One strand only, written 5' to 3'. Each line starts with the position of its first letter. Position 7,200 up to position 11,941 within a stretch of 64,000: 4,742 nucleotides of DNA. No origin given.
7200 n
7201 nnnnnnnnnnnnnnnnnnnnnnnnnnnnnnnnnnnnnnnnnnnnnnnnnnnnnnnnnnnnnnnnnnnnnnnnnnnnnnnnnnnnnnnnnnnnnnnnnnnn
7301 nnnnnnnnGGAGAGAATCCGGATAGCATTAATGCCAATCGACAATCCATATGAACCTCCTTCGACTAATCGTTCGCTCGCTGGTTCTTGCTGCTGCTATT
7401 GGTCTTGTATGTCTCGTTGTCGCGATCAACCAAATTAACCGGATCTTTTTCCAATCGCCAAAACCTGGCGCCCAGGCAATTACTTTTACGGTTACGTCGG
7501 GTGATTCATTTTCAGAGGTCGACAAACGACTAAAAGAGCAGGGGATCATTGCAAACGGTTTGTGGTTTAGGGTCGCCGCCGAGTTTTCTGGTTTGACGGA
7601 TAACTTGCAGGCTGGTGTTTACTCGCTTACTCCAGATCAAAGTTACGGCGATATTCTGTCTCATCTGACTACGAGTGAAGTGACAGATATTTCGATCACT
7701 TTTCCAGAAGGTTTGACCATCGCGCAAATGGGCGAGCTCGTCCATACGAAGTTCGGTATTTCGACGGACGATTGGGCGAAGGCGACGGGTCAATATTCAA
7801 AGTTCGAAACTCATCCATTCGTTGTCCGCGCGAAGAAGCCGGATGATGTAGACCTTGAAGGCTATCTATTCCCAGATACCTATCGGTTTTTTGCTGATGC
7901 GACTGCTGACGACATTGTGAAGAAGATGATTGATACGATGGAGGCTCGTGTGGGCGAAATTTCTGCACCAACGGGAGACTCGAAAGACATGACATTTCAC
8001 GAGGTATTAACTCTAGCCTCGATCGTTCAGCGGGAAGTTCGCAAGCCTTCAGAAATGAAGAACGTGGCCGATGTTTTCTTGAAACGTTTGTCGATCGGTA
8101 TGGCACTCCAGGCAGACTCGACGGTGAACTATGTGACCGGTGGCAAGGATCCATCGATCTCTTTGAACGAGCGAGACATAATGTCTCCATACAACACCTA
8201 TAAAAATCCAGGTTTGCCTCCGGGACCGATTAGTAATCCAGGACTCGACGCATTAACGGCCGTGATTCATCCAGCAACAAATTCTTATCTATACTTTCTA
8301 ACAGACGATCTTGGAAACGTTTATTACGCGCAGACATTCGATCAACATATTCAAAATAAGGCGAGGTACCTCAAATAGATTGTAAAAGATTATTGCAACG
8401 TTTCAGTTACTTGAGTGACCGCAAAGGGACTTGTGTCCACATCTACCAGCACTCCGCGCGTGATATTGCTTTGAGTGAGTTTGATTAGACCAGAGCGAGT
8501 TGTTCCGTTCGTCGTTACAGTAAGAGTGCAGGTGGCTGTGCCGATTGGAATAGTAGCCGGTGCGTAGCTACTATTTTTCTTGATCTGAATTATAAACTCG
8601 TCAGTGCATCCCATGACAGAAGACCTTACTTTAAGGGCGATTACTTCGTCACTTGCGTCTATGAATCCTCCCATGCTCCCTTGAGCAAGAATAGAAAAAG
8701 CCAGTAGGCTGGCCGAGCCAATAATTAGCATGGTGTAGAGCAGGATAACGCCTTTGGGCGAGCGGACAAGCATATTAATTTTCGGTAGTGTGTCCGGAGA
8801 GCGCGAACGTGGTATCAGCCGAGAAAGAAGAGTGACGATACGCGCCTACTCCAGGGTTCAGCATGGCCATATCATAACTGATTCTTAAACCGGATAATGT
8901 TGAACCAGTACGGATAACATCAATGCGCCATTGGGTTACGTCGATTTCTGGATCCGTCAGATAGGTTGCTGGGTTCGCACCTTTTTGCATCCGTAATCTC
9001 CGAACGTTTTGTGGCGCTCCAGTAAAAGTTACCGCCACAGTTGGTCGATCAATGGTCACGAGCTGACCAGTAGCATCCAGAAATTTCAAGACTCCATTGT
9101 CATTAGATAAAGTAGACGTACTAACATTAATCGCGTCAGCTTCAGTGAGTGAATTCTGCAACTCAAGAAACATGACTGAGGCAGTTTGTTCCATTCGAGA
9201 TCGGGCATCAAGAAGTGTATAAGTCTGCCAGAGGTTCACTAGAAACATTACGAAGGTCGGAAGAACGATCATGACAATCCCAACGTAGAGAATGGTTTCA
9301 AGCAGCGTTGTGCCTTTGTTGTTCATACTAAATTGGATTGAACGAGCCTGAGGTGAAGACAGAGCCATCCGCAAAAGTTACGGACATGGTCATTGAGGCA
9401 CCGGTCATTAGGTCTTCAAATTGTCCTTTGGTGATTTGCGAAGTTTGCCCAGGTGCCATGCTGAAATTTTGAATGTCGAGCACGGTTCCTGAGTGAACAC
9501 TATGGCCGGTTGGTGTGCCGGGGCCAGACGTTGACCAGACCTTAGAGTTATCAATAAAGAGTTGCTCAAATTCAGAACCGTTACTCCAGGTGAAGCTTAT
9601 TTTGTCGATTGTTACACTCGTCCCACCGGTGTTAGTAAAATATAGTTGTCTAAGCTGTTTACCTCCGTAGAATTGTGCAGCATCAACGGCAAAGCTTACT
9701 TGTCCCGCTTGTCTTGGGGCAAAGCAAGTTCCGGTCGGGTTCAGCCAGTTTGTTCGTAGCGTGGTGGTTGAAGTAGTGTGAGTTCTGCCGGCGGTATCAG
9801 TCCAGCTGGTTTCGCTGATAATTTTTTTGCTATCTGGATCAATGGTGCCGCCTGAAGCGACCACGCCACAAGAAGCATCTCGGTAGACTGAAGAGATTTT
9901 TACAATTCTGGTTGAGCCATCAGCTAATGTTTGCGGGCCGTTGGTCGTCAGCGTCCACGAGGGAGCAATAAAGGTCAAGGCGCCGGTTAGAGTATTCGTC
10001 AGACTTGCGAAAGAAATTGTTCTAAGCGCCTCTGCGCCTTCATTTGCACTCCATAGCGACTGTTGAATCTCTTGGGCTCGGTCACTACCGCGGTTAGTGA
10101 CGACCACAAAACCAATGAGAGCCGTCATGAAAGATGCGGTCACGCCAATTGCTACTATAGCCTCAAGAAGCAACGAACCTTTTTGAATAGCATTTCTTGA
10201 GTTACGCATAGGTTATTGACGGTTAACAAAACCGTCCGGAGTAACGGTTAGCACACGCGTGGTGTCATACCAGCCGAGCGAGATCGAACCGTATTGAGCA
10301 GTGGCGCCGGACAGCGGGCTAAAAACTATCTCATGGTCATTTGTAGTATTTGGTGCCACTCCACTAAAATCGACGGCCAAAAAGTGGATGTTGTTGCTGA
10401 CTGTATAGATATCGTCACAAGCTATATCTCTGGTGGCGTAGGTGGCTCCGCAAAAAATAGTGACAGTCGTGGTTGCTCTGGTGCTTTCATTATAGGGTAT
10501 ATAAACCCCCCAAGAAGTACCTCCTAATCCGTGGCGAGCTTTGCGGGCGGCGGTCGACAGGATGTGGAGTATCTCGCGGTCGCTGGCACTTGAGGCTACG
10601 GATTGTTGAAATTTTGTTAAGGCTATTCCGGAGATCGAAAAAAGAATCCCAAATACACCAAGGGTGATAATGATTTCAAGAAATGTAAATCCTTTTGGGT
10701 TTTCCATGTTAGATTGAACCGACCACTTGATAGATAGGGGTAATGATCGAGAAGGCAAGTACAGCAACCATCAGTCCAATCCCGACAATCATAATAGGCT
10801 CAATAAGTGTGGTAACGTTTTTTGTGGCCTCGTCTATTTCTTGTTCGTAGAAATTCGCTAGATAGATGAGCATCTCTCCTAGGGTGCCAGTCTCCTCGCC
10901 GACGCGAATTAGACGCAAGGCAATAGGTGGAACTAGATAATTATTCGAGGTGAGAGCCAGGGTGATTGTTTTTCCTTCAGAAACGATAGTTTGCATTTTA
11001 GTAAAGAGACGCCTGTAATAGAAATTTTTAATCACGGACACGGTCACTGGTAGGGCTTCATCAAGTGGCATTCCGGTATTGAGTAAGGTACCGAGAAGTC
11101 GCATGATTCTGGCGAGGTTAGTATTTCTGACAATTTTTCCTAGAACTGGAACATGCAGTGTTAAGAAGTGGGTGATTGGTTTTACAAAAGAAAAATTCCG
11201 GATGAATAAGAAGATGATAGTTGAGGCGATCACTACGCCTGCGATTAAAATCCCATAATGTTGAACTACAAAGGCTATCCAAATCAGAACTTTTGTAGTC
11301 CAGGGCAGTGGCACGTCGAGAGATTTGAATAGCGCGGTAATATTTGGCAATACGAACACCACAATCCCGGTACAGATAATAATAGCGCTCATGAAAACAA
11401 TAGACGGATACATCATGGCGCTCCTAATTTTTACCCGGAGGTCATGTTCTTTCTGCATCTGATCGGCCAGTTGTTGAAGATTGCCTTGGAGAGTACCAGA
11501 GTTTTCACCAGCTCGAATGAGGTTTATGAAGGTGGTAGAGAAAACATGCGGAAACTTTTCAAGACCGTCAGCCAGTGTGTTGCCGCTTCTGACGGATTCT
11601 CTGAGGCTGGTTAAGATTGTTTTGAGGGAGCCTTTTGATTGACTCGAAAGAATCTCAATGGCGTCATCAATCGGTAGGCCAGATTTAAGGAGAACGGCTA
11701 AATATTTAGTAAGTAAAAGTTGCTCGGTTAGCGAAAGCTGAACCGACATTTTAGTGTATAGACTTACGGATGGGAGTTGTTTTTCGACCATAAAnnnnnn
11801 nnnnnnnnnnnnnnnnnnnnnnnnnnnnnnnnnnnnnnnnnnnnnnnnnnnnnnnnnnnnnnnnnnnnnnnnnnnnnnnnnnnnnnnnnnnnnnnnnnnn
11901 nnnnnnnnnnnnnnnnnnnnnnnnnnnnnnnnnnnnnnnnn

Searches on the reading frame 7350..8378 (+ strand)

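Call 65: search_protein_families(library=pfam, proteins=[window:7350-8378:+], max_evalue=0.00001)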
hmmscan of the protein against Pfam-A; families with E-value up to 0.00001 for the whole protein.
window:7350-8378:+ (342 aa): 1 family
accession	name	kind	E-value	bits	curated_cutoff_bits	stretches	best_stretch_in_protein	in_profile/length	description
PF02618.21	YceG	-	2.5e-82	276.9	32.4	1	46-338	1-274/275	YceG-like family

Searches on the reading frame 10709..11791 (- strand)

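Call 86: search_protein_families(library=pfam, proteins=[window:10709-11791:-], max_evalue=0.0001)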
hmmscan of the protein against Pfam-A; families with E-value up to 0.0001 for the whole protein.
window:10709-11791:- (360 aa): 1 family
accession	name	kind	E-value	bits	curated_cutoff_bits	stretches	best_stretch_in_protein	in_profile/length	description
PF00482.28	T2SSF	-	8.9e-56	187.7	25.2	2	28-149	2-125/125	Type II secretion system (T2SS), protein F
